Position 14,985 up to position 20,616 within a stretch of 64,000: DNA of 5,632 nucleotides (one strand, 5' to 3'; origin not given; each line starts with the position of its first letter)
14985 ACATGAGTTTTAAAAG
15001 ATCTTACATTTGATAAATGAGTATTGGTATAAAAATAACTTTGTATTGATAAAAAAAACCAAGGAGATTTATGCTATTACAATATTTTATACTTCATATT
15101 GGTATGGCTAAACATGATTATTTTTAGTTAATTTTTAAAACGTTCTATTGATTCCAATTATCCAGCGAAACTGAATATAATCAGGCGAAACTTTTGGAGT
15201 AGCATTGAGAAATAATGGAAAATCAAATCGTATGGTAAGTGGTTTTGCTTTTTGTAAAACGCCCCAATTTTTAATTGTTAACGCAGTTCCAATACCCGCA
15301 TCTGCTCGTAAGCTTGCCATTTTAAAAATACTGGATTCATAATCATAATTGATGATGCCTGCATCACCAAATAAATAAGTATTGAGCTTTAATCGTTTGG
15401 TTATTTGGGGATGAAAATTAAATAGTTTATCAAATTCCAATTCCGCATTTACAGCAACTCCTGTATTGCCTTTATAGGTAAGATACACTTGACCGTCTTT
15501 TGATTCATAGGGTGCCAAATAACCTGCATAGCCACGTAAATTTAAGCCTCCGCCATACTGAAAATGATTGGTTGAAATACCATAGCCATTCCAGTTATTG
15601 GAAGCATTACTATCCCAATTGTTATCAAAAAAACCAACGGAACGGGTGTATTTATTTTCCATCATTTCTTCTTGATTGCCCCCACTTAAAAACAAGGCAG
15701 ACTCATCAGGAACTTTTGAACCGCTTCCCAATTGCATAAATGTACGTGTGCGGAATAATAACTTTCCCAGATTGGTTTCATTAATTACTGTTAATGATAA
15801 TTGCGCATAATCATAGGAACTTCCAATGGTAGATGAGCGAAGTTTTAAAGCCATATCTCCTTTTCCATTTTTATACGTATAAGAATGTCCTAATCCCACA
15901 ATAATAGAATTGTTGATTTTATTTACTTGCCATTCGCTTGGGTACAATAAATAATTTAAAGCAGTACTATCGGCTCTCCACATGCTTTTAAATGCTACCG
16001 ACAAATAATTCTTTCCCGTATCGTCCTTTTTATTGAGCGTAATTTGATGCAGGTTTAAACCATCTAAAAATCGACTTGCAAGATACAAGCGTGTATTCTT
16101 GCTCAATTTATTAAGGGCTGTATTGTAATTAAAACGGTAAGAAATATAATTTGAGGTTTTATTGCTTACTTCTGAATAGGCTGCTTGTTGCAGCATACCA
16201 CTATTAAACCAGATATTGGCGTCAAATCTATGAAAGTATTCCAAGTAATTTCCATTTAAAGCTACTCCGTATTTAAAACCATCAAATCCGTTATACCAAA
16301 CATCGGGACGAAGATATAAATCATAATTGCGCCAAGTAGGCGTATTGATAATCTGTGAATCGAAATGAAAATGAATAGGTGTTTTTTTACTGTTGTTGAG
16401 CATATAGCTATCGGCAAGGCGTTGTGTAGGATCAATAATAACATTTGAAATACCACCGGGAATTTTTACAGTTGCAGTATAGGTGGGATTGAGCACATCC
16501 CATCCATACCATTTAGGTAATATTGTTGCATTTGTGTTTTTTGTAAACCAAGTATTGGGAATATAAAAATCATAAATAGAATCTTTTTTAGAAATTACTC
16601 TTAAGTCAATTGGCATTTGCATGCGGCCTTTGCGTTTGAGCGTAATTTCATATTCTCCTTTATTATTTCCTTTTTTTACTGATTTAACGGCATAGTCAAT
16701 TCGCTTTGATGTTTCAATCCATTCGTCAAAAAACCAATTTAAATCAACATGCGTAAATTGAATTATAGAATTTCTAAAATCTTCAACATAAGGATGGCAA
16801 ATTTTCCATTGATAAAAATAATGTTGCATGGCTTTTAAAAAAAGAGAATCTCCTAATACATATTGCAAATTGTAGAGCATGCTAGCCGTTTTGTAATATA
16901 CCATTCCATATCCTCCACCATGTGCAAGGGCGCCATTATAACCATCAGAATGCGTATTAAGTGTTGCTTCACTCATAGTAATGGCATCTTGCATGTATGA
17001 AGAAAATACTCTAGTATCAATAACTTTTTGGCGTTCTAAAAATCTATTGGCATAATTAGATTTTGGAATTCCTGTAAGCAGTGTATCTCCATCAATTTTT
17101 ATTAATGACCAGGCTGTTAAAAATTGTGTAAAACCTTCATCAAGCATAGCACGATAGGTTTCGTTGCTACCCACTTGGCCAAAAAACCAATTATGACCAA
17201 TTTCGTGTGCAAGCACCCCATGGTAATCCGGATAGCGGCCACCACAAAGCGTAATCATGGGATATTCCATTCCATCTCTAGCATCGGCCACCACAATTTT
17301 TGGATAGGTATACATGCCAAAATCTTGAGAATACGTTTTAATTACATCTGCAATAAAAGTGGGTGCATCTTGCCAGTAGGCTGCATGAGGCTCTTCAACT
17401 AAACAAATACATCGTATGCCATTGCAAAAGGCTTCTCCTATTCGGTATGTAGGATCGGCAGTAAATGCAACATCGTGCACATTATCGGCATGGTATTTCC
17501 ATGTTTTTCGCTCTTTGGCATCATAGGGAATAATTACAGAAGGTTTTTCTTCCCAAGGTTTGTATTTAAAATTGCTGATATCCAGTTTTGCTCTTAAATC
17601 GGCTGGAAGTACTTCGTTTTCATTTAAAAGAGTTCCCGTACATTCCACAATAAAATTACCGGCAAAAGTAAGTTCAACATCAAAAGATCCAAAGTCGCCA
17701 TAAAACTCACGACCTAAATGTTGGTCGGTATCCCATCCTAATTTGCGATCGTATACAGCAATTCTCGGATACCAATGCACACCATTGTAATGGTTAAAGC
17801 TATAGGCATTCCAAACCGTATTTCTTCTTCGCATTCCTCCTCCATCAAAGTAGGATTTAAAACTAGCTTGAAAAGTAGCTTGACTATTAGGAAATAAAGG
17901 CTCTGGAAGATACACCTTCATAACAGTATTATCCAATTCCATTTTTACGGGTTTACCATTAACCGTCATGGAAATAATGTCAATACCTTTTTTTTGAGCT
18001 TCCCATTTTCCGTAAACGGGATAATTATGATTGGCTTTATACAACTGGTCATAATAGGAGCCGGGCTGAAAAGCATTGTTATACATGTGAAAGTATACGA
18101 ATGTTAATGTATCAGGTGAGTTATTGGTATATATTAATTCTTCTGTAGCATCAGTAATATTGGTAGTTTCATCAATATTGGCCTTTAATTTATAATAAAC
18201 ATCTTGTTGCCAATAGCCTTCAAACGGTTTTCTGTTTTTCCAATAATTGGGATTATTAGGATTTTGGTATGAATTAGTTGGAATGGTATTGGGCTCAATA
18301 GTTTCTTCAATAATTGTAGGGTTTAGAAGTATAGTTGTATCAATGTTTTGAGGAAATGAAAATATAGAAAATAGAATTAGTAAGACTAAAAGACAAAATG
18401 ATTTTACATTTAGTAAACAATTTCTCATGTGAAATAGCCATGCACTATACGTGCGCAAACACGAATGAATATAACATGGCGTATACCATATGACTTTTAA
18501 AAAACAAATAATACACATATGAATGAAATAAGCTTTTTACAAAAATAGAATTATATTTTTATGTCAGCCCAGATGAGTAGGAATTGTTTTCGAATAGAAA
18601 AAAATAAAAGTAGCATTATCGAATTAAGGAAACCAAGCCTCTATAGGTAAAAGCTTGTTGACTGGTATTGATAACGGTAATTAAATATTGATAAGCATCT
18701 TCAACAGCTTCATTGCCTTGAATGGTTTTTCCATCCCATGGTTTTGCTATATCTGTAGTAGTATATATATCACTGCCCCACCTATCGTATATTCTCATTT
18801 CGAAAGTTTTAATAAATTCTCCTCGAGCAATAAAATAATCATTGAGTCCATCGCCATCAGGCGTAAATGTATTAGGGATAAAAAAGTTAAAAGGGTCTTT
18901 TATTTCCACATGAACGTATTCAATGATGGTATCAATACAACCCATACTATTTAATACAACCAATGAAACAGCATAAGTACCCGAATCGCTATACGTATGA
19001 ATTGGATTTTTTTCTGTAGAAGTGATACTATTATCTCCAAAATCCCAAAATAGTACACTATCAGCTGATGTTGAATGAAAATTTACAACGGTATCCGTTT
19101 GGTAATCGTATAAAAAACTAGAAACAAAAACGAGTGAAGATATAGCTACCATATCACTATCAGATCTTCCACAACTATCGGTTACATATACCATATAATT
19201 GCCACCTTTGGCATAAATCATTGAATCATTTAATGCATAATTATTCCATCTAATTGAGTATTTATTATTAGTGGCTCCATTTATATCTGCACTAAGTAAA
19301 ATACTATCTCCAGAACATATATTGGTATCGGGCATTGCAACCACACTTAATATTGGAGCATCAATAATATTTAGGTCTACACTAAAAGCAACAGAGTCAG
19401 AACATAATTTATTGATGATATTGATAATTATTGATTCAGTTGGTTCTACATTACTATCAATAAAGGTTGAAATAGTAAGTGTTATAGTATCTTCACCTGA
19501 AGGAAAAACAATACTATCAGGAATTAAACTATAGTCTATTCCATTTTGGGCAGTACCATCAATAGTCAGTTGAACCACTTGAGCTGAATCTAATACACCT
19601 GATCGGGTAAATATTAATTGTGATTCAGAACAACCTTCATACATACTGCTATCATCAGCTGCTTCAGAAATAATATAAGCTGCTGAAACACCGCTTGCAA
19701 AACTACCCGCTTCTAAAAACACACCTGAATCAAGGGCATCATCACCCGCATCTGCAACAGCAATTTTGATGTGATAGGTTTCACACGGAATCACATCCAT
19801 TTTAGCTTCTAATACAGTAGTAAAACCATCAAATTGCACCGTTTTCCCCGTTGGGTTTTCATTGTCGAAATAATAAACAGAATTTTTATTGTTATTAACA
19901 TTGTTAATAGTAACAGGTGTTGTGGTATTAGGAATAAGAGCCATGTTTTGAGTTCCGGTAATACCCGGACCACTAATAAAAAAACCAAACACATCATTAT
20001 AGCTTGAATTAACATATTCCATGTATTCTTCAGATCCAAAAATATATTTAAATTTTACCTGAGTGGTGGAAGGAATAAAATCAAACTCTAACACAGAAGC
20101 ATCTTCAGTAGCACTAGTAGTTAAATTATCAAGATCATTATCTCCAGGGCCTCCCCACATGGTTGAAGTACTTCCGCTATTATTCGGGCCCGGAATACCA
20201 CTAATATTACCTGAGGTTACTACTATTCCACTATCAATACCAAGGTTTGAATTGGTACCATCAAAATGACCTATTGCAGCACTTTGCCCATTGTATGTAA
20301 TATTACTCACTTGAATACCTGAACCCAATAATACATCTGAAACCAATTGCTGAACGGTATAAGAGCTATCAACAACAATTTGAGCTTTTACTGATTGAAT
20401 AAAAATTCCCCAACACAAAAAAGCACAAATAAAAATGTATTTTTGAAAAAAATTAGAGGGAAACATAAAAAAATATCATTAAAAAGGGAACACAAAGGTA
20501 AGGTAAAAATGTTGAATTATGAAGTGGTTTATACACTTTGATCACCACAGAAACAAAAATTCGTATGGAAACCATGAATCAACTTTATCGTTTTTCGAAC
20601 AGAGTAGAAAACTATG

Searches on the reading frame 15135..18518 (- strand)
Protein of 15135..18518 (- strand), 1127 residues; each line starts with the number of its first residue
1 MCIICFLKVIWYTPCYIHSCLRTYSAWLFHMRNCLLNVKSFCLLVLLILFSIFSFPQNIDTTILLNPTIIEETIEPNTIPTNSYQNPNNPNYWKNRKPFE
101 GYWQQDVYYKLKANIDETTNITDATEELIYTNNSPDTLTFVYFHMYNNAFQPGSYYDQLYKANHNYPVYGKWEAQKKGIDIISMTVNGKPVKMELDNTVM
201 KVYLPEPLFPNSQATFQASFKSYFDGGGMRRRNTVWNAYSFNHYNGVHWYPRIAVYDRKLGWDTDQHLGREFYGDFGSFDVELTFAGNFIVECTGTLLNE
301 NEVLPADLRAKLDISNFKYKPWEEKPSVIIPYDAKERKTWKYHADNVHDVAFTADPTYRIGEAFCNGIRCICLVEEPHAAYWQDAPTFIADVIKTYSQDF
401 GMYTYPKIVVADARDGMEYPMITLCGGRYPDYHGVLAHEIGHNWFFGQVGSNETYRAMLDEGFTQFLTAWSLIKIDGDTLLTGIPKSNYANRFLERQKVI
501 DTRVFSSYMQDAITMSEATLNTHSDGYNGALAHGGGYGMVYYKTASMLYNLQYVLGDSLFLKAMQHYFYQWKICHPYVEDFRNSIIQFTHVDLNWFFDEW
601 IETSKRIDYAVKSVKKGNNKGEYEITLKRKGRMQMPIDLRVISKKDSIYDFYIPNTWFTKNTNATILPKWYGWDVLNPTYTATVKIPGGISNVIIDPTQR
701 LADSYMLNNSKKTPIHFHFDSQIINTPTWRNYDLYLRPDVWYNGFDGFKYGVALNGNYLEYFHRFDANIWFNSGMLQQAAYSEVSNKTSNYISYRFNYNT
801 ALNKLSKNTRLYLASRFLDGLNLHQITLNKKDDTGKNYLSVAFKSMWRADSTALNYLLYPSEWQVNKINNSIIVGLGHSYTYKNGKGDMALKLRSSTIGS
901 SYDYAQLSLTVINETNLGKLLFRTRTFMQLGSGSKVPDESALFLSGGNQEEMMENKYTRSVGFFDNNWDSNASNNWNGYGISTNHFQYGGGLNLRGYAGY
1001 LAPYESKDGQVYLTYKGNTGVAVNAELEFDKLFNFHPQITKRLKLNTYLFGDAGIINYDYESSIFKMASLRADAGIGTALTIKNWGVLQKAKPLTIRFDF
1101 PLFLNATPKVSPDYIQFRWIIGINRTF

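Call 91: search_protein_families(library=pfam, proteins=[window:15135-18518:-], max_evalue=0.0001)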
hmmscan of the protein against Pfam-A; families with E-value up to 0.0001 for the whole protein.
window:15135-18518:- (1127 aa): 1 family
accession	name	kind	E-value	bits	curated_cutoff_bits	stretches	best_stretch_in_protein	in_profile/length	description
PF01433.26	Peptidase_M1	-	9.3e-13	48.7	27.7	1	433-600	68-218/218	Peptidase family M1 domain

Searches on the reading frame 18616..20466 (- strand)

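Call 91: search_protein_families(library=pfam, proteins=[window:18616-20466:-], max_evalue=0.0001)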
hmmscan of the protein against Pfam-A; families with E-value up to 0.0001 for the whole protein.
window:18616-20466:- (616 aa): 4 families
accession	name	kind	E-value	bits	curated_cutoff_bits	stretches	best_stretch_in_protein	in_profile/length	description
PF13585.12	CHU_C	-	1.6e-15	57.4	27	1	530-611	3-83/86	CHU_C Type IX secretion signal domain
PF18911.6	PKD_4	-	4e-12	46.5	27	1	472-513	37-78/85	PKD domain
PF03160.20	Calx-beta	-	3.1e-08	34.1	27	1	276-352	18-96/119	Calx-beta domain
PF00801.26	PKD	-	1.4e-07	31.8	23.5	1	461-510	17-71/80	PKD domain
